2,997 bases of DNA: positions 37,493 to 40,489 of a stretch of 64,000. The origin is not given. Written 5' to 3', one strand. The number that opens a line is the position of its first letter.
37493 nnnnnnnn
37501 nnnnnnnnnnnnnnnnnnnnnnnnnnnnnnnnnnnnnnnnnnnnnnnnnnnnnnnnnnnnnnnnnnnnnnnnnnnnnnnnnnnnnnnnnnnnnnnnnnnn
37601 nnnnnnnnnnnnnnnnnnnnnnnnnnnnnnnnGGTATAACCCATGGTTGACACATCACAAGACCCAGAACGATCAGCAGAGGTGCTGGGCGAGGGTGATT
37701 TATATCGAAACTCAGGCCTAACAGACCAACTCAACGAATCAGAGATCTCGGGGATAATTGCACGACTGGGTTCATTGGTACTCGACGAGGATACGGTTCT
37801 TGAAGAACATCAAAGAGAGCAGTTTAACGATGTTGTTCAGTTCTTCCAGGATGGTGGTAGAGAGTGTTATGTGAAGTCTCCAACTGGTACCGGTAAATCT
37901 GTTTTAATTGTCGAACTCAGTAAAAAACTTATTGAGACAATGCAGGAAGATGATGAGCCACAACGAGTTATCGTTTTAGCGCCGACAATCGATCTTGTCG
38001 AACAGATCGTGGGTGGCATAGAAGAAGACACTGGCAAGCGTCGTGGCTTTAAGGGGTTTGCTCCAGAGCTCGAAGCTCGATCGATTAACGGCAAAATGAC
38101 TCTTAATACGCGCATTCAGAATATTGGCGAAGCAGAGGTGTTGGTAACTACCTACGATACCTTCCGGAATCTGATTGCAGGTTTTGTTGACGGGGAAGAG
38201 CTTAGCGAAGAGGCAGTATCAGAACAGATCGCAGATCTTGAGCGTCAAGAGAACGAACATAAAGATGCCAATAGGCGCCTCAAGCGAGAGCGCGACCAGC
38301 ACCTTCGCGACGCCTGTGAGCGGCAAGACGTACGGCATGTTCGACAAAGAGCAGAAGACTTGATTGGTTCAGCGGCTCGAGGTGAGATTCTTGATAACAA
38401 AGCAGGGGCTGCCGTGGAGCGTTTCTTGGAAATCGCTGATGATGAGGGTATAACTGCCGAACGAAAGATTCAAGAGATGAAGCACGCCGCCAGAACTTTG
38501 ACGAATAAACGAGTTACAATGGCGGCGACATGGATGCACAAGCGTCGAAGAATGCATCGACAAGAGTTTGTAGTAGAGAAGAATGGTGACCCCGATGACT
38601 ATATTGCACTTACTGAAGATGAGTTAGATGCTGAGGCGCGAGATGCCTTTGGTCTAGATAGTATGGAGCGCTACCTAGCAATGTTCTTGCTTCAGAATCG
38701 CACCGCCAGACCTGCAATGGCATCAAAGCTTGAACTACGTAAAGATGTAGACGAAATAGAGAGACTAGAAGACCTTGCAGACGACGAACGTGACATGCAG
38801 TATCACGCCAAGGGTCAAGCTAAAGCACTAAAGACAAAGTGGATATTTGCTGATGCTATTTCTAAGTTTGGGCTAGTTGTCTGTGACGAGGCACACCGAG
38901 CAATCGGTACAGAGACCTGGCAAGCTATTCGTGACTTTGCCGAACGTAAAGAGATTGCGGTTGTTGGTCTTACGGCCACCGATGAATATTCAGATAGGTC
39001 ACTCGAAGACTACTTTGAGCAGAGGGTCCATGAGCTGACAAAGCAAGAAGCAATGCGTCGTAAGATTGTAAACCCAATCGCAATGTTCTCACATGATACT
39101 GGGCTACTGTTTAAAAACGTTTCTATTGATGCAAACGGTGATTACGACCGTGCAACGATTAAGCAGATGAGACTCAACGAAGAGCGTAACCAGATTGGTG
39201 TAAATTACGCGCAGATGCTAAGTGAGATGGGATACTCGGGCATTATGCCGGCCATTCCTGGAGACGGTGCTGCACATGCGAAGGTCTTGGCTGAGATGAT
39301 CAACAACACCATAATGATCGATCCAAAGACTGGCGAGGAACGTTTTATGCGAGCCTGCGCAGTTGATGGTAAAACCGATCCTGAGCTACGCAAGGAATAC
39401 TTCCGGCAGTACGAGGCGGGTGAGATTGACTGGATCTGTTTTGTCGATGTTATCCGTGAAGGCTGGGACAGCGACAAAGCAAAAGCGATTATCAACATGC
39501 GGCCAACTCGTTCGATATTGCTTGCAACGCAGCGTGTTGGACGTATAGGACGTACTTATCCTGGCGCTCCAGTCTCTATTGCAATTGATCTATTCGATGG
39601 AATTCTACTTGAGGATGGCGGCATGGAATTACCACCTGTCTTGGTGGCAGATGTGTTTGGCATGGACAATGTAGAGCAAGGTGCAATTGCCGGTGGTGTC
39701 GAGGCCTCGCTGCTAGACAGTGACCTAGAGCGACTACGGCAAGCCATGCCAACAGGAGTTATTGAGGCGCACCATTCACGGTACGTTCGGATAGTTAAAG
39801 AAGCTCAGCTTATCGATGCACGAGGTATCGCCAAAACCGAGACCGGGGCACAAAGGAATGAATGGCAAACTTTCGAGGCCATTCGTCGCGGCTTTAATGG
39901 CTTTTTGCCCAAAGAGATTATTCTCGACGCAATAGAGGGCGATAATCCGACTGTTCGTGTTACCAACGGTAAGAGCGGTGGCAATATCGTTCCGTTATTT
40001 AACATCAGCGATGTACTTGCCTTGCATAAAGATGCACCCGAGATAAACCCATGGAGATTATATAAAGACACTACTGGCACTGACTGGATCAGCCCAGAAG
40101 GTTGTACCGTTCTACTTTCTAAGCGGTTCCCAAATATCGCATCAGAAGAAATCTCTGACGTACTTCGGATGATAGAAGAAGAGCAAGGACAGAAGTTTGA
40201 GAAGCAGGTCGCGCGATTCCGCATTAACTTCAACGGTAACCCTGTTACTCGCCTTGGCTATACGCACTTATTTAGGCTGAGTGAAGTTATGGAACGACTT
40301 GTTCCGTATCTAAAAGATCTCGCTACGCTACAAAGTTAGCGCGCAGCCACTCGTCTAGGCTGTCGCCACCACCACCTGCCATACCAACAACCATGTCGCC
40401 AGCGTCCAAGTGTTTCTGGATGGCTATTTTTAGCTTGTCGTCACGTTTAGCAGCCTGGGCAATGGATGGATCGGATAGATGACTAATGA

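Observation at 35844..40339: Self-contained three-gene operon ending in a large SF2 helicase: candidate undescribed helicase-based system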

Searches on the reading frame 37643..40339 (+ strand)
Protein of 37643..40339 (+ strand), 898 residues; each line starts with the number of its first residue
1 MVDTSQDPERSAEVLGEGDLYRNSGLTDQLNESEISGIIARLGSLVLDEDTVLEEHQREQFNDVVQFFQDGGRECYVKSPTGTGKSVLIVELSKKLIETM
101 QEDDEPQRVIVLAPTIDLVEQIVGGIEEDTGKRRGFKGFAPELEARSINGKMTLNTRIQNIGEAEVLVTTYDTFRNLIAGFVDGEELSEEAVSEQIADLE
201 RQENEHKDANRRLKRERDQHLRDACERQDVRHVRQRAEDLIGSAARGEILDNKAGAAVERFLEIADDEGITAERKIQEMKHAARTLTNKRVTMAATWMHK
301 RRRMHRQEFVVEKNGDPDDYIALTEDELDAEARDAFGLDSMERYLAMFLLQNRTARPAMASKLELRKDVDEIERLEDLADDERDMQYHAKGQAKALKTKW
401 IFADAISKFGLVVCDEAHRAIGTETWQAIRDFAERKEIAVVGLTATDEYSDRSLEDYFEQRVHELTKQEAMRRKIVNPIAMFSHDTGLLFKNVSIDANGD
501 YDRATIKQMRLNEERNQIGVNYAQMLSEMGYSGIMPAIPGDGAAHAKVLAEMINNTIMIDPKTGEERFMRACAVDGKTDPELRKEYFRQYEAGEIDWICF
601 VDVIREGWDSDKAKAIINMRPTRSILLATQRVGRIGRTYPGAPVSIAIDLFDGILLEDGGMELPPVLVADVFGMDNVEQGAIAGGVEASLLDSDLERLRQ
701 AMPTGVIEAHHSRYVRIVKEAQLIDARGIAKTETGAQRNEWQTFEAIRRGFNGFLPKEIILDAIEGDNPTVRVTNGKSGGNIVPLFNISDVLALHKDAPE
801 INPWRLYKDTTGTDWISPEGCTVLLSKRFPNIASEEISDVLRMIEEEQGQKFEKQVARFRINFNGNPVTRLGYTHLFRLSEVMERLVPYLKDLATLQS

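Call 4: search_protein_families(library=pfam, proteins=[window:37643-40339:+], max_evalue=1)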
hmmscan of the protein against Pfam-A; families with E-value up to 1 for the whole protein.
window:37643-40339:+ (898 aa): 8 families
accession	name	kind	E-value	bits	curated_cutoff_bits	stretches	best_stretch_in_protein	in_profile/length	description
PF04851.21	ResIII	-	6e-20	72.2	22.5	2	53-185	4-115/164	Type III restriction enzyme, res subunit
PF00270.35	DEAD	-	4.1e-13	49.9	26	2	58-178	5-109/167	DEAD/DEAH box helicase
PF00271.37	Helicase_C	-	6.7e-11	42.9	23.5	1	566-638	37-109/110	Helicase conserved C-terminal domain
PF18766.7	SWI2_SNF2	-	8.6e-09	35.8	26.7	2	411-497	121-206/221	SWI2/SNF2 ATPase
PF13086.12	AAA_11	-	7.9e-06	26.3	27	1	57-236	6-184/257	AAA domain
PF13401.12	AAA_22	-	0.0024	18.6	27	0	398-441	84-119/130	AAA domain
PF18830.6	LPD16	-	0.15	12.3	27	0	169-203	28-63/82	Large polyvalent protein-associated domain 16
PF13604.12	AAA_30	-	0.27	11.4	27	1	58-122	4-62/191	AAA domain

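Call 5: search_protein_families(library=padloc, proteins=[window:37643-40339:+], max_evalue=1)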
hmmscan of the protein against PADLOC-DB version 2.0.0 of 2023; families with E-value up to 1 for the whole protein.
window:37643-40339:+ (898 aa): 12 families
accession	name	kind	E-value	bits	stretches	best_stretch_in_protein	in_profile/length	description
PDLC03659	mREase_IV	-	2.2e-12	43.7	1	394-650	321-565/945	Type IV methyl-directed restriction enzyme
PDLC02707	PbeA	-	1.2e-11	41.9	2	52-175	252-365/672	PbeA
PDLC02704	PbeA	-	7.1e-11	39.3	2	53-127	255-325/682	PbeA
PDLC03658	mREase_IV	-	1.8e-08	30.6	1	408-637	335-544/953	Type IV methyl-directed restriction enzyme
PDLC01439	typeIV_DinG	-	9.2e-07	25.9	1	55-132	18-86/575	CAS-IV-A; associated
PDLC03597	REase_MTase_IIG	-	4.1e-05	19.3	2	398-423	312-337/1646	Type IIG restriction enzyme-methyltransferase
PDLC04140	mad8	-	0.00041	17.9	1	77-271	32-133/314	mads_8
PDLC02706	PbeA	-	0.00063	16.4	0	80-123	293-332/722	PbeA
PDLC03051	REase_MTase_I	-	0.0021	13.2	1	7-130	139-251/1591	Type I restriction enzyme-methyltransferase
PDLC01758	Cas3b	-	0.0045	13.5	1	76-127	298-346/797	-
PDLC02350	AbiO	-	0.0073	13.1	1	52-99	178-219/468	AbiO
PDLC02372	Nhi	-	0.044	10.4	1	52-98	182-224/470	-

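Call 6: search_protein_families(library=phrogs, proteins=[window:37643-40339:+], max_evalue=1)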
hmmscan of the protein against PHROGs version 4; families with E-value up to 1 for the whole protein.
window:37643-40339:+ (898 aa): 8 families
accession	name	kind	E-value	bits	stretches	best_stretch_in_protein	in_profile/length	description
phrog_16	-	DNA, RNA and nucleotide metabolism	3.3e-43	149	1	46-653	266-601/986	DNA helicase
phrog_325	-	DNA, RNA and nucleotide metabolism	2.3e-06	27.2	1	50-115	468-528/986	Dda-like helicase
phrog_9690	-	DNA, RNA and nucleotide metabolism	4.7e-06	26.8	1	407-653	39-271/306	DNA helicase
phrog_2488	-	DNA, RNA and nucleotide metabolism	6.4e-06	26.2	1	54-122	20-87/579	DNA helicase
phrog_16259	-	DNA, RNA and nucleotide metabolism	0.00021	21.7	1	73-127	134-181/330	DNA helicase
phrog_22963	-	unknown function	0.028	14.5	1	64-98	27-61/373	-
phrog_2467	-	unknown function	0.06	13.3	1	94-178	23-104/502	-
phrog_25471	-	unknown function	0.41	11.7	1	54-128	4-74/162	-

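Call 7: search_protein_families(library=ncbifam, proteins=[window:37643-40339:+], max_evalue=1)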
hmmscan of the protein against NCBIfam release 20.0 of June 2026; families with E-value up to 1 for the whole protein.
window:37643-40339:+ (898 aa): 6 families
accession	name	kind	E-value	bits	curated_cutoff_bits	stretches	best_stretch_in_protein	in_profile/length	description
NF053632.1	heli_RadD_YejH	equivalog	3.4e-12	45.5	720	2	408-642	108-346/573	DNA repair helicase RadD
TIGR04095.1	dnd_restrict_1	equivalog_domain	1.7e-09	37.2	600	3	59-126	12-74/451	DNA phosphorothioation system restriction enzyme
NF008394.0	PRK11192.1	equivalog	1.7e-06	27.2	507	1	72-123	40-92/441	ATP-dependent RNA helicase SrmB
NF010748.0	PRK14150.1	equivalog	0.0046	16.5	152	0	364-429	96-159/198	nucleotide exchange factor GrpE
NF053631.1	RNA_helic_CshA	equivalog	0.007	15.3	646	0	567-638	260-331/434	degradosome RNA helicase CshA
NF053711.1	RNA_heli_RhlE1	exception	0.016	14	750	0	569-639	269-336/434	RNA helicase RhlE1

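Call 8: search_solved_structures(query=window:37643-40339:+, max_evalue=0.01)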
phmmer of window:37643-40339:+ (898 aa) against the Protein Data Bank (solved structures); distinct sequences matched with E-value up to 0.01: 2.
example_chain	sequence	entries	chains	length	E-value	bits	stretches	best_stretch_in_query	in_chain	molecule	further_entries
7clg_A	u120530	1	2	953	1.6e-07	32.9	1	407-638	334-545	Putative helicase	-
1wp9_A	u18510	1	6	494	0.00015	23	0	583-644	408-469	ATP-dependent RNA helicase, putative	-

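Call 14: find_homologous_proteins(query=window:37643-40339:+)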
Query window:37643-40339:+ (898 aa): 42 proteins with E <= 0.001 among 8000 candidates.
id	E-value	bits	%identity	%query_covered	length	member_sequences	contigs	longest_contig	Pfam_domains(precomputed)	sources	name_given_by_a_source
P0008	0.0e+0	2011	100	100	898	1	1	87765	PF13086.13,PF00270.36,PF18766.8,PF00271.38,PF04851.22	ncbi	-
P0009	0.0e+0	1259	64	100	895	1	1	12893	PF00270.36,PF18766.8,PF00271.38,PF04851.22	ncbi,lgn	-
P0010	1.1e-257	875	48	97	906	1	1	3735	PF00270.36,PF00271.38,PF04851.22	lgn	-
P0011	2.1e-249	848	47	99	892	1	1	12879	PF00270.36,PF18766.8,PF00271.38,PF04851.22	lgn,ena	-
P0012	3.3e-246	837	46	97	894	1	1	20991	PF00270.36,PF18766.8,PF00271.38,PF04851.22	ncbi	-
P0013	4.1e-242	824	46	97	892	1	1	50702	PF00270.36,PF00271.38,PF04851.22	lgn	-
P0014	3.8e-241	821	44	97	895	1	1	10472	PF00270.36,PF18766.8,PF00271.38,PF04851.22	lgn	-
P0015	9.2e-240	816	46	98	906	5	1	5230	PF00270.36,PF00271.38,PF04851.22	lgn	-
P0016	2.6e-234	798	45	97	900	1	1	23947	PF00270.36,PF00271.38,PF04851.22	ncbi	-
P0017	2.7e-232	791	43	97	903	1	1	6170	PF00270.36,PF00271.38,PF04851.22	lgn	-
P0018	8.2e-232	790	46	99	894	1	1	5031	PF00270.36,PF18766.8,PF00271.38,PF04851.22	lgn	-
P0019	5.1e-229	781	43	97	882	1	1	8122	PF00270.36,PF18766.8,PF00271.38,PF04851.22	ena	-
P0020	1.7e-223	762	42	98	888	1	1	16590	PF00270.36,PF00271.38,PF04851.22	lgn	-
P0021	1.5e-197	676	41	94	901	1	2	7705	PF00270.36,PF18766.8,PF00271.38,PF04851.22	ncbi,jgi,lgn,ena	-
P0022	1.4e-192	660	40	96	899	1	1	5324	PF00270.36,PF18766.8,PF00271.38,PF04851.22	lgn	-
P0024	2.8e-179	616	38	96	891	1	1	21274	PF00270.36,PF18766.8,PF00271.38,PF04851.22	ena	-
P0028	2.4e-9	54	27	27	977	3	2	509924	PF00270.36,PF13091.13,PF11907.14,PF18766.8,PF00271.38,PF26350.1,PF04851.22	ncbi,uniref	ncbi:DEAD/DEAH box helicase [Janibacter sp. RAF52]|uniref:DEAD/DEAH box helicase n=1 Tax=unclassifie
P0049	9.5e-4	35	27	28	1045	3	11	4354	PF00270.36,PF13091.13,PF11907.14,PF18766.8,PF00271.38,PF04851.22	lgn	-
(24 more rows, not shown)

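Call 17: find_encoding_contigs(protein=P0013, flank=10000, max_places=2)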
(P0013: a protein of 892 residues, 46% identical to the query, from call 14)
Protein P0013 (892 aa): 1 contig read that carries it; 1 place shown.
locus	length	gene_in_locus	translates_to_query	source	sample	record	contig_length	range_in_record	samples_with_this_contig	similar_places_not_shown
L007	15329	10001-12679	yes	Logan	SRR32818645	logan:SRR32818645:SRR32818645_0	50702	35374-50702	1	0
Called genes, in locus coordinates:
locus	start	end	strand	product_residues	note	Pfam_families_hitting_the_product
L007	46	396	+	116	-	-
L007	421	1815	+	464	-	PF00133:tRNA-synt_1 (faint), PF01406:tRNA-synt_1e, PF09334:tRNA-synt_1g (weak), PF09190:DALR_2 (faint), PF23493:CysS_C (weak)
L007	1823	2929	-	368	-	PF01594:AI-2E_transport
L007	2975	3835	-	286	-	PF12146:Hydrolase_4 (weak), PF00561:Abhydrolase_1 (weak), PF12697:Abhydrolase_6 (weak)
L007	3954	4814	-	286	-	PF02557:VanY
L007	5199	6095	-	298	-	-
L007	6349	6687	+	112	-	PF05899:Cupin_3 (weak), PF07883:Cupin_2 (weak)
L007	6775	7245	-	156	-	PF00293:NUDIX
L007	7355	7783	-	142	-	PF00072:Response_reg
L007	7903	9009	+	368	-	-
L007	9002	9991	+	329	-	-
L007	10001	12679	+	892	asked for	PF00270:DEAD, PF04851:ResIII, PF00271:Helicase_C (weak)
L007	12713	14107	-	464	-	-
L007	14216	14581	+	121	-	PF18029:Glyoxalase_6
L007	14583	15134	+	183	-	PF08002:DUF1697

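Call 18: find_encoding_contigs(protein=P0024, flank=10000, max_places=2)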
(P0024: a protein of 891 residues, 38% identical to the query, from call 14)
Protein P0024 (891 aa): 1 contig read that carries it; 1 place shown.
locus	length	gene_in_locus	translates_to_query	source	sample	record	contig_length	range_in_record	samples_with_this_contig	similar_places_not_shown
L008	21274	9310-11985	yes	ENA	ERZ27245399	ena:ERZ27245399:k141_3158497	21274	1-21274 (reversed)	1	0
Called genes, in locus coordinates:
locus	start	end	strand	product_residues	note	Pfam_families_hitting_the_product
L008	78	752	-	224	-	PF00072:Response_reg, PF00486:Trans_reg_C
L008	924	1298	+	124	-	PF22381:Staph_reg_Sar_Rot (faint), PF12802:MarR_2, PF01047:MarR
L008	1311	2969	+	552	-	PF05977:MFS_3 (weak), PF07690:MFS_1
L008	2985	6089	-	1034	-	PF13205:Big_5, PF01835:MG2 (weak), PF07703:A2M_BRD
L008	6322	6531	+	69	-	-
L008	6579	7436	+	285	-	PF13354:Beta-lactamase2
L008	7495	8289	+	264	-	-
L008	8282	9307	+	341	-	-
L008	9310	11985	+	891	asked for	PF00270:DEAD (weak), PF04851:ResIII, PF18766:SWI2_SNF2 (faint), PF04851:ResIII, PF00271:Helicase_C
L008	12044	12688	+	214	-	-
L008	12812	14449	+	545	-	PF06739:SBBP (faint)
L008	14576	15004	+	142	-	-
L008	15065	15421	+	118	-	-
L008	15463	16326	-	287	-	PF17892:Cadherin_5 (weak), PF17963:Big_9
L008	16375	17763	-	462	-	PF24684:Vgb_lyase, PF07494:Reg_prop (faint), PF08450:SGL (faint), PF24684:Vgb_lyase, PF17892:Cadherin_5 (weak), PF17963:Big_9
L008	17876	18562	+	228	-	PF20434:BD-FAE (faint), PF12146:Hydrolase_4 (weak)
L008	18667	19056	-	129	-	PF00072:Response_reg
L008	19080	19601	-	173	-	PF00080:Sod_Cu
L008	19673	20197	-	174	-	-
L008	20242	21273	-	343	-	?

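Call 19: find_encoding_contigs(protein=P0016, flank=10000, max_places=2)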
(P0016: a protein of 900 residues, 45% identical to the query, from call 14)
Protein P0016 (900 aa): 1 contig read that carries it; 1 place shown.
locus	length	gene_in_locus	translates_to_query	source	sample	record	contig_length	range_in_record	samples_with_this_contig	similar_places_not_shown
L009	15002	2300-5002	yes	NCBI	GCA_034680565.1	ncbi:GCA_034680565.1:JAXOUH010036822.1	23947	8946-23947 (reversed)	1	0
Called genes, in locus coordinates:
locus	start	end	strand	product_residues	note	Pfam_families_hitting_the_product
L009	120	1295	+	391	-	-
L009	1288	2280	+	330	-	-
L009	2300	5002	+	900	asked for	PF00270:DEAD, PF04851:ResIII, PF00271:Helicase_C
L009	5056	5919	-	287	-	-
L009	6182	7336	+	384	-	PF03816:LytR_cpsA_psr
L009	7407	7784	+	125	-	PF01894:YjbQ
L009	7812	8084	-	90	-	-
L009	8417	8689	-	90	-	PF10041:DUF2277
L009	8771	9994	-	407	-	-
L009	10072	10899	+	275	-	-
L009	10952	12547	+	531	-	PF00989:PAS (faint), PF13426:PAS_9, PF14598:PAS_11 (weak), PF08447:PAS_3, PF00512:HisKA, PF02518:HATPase_c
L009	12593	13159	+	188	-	-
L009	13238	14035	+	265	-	-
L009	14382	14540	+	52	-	-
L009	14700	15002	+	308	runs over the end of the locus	-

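Call 21: find_related_loci(query=A1, collection=genome_contigs, flank=10000)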
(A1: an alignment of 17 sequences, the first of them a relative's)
Query A1 (898 aa) in genome_contigs; peptide patterns used: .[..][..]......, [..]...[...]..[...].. (x = any residue, [..] = any of these).
600 stretches matched a pattern (row limit reached: there are more); 12 encode a relative of the query (tblastn E <= 1e-3); 12 distinct loci.
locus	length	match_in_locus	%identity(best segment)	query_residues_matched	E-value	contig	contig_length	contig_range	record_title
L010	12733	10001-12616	46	22-892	0e+0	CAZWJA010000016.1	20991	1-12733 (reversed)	MAG TPA_asm: uncultured Candidatus Saccharibacteria bacterium isolate SRP192515_co2_169 genome assembly, contig: NODE_19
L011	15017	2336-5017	46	9-890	0e+0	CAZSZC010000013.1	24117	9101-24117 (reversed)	MAG TPA_asm: uncultured Candidatus Saccharibacteria bacterium isolate SRP298887_co1_348 genome assembly, contig: NODE_18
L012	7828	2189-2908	34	411-654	2e-34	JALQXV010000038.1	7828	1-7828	MAG: Candidatus Saccharimonadia bacterium isolate HJD.2 HJD_578759, whole genome shotgun sequence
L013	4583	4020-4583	35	377-573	1e-22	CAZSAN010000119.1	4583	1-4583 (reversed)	MAG TPA_asm: uncultured Candidatus Saccharibacteria bacterium isolate binchicken_co84_80 genome assembly, contig: k141_2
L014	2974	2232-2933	31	411-637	5e-18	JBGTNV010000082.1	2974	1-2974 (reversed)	MAG: Candidatus Saccharimonadales bacterium isolate JTS-RE396 k141_2813618, whole genome shotgun sequence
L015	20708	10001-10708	28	400-634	8e-7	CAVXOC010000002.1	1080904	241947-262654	MAG: uncultured Actinomycetota bacterium isolate MFD01721.bin.1.192 genome assembly, contig: contig_3707, whole genome s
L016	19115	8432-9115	26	411-634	2e-6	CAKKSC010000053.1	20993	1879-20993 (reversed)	Desulfuromonadales bacterium isolate Hainich-H52-bin013-1 genome assembly, contig: H52-bin013_1_Hain_H52_02um_R1_862_len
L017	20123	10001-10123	46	406-446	1e-6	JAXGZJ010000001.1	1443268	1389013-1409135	MAG: Methanofastidiosum sp. isolate AnMBR.bin534 bin534_1, whole genome shotgun sequence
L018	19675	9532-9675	44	409-456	2e-6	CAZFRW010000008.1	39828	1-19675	MAG TPA_asm: uncultured Thermococci archaeon isolate binchicken_co27_253 genome assembly, contig: NODE_1721_length_39828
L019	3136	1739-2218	26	407-565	2e-6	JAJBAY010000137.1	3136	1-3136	MAG: Candidatus Cloacimonadota bacterium isolate BF1 Bin 92 scaffold_39317_c1, whole genome shotgun sequence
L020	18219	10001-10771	24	400-654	6e-6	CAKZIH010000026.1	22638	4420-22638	MAG TPA_asm: uncultured Tetrasphaera sp. isolate SRR1950779_bin.24_CONCOCT_v1.1_MAG genome assembly, contig: ERZ501047.1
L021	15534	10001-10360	31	407-542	9e-6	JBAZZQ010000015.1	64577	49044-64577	MAG: Phycisphaerae bacterium isolate SO_2017_GW3_2 scaffold_406_c1_OW296A_2017, whole genome shotgun sequence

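Call 31: find_related_loci(query=A1, collection=viral_contigs, flank=8000)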
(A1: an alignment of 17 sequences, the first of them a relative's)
Query A1 (898 aa) in viral_contigs; peptide patterns used: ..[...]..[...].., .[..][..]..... (x = any residue, [..] = any of these).
63 stretches matched a pattern, but none encodes a relative of the query by tblastn (E <= 1e-3).

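Call 41: predict_structure(alignment_id=A1)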
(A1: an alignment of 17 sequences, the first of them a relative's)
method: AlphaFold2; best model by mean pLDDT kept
length: 898 residues; sequences in the alignment: 17
mean_pLDDT: 80.9   pTM: 0.60
mean pLDDT of the five models: 80.9, 79.1, 78.7, 73.8, 73.0
residues with pLDDT >= 90: 191; 70-90: 568; 50-70: 107; < 50: 32
segments of 3 or more residues with pLDDT < 50: 1-31
pLDDT, mean of each block of 10 residues (from residue 1): 30 29 32 57 82 86 90 85 81 86 71 84 74 81 87 82 88 77 65 88 94 93 90 86 67 82 90 89 85 88 83 65 82 87 87 76 87 93 92 81 74 80 75 80 71 73 84 84 89 74 80 93 94 90 89 95 92 86 87 91 66 91 81 79 89 72 83 88 69 80 88 84 84 63 86 81 79 81 85 83 89 91 87 86 83 87 61 89 88 75
secondary structure, 60 per line:
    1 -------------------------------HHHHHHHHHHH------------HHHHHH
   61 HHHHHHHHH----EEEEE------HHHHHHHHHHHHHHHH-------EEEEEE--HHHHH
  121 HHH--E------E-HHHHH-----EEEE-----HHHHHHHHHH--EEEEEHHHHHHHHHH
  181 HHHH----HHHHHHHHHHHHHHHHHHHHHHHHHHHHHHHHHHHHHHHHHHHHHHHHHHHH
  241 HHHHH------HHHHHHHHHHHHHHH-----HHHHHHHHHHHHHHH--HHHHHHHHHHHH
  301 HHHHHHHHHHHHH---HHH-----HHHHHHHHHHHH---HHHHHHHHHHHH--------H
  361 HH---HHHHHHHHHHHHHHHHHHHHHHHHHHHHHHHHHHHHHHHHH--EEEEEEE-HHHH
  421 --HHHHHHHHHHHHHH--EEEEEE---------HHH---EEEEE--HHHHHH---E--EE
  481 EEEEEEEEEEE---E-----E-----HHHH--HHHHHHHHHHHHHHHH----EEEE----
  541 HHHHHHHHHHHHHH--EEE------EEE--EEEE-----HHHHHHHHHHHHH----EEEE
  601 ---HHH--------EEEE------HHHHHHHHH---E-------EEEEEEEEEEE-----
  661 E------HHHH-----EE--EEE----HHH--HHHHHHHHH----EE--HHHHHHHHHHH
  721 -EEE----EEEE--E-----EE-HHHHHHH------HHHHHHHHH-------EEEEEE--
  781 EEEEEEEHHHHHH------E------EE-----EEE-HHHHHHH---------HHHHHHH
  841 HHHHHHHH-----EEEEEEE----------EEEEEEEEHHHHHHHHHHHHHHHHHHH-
elements in order (helices of 4 or more, strands of 3 or more residues): H32-42 H55-69 E74-78 H85-100 E108-113 H116-123 H135-139 E145-148 H154-163 E166-170 H171-184 H189-245 H252-266 H272-286 H289-313 H325-336 H340-351 H366-406 E409-415 H417-420 H423-436 E439-444 E460-464 H467-472 E479-491 H507-510 H513-528 E533-536 H541-554 E557-559 E566-568 E571-574 H580-592 E597-600 E615-618 H625-633 E645-655 H668-671 E681-683 H693-701 H710-720 E722-724 E729-732 H744-750 H757-765 E773-778 E781-787 H788-793 E814-816 H818-824 H834-848 E854-860 E871-878 H879-897
